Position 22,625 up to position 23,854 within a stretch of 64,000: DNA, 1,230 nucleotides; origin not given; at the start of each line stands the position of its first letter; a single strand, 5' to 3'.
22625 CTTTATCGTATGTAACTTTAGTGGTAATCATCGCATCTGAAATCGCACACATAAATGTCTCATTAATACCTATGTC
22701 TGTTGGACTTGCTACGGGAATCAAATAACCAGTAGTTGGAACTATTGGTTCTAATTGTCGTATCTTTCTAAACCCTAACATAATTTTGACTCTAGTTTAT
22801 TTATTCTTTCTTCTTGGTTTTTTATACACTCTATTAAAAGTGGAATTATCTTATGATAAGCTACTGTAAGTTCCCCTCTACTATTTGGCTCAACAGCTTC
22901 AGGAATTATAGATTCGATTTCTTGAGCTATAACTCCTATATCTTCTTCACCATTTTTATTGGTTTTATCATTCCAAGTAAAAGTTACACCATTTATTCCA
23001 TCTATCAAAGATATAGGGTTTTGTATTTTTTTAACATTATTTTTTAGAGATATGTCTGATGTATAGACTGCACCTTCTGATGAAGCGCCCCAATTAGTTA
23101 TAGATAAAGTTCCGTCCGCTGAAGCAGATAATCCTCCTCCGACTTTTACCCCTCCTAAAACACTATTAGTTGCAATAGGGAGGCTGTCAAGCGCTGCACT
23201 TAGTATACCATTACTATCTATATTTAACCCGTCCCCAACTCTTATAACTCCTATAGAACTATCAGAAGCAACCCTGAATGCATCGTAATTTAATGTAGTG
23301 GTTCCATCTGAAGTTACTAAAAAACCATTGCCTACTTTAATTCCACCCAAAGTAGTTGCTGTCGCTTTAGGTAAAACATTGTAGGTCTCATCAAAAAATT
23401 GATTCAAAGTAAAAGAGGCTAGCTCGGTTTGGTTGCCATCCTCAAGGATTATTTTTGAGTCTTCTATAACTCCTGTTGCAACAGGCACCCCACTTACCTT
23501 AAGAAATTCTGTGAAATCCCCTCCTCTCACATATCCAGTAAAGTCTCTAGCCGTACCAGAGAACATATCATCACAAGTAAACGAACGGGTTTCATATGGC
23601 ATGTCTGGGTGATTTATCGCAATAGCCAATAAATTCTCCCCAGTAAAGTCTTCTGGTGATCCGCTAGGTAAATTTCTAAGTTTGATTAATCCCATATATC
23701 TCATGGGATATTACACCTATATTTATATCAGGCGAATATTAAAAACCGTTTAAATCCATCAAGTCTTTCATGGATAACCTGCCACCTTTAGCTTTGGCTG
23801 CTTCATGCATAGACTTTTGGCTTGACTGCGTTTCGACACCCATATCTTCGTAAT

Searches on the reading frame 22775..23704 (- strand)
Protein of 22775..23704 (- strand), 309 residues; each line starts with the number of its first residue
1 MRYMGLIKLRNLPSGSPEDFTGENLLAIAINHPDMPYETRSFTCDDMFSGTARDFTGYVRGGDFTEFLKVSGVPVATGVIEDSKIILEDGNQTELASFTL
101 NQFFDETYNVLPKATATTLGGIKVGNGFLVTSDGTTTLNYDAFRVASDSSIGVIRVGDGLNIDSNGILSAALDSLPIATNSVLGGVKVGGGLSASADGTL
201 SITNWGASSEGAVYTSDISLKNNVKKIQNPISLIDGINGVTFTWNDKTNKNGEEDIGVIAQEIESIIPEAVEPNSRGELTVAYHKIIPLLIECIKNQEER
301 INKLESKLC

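Call 53: search_protein_families(library=pfam, max_evalue=0.01, proteins=[window:22775-23704:-])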
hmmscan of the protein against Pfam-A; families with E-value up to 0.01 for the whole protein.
window:22775-23704:- (309 aa): 2 families
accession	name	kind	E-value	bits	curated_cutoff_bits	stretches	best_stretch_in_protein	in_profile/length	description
PF13884.11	Peptidase_S74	-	4.2e-14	53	22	1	216-271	1-57/58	Chaperone of endosialidase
PF11133.13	Phage_head_fibr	-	0.0038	17.1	24.6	0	173-197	229-253/277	Head fiber protein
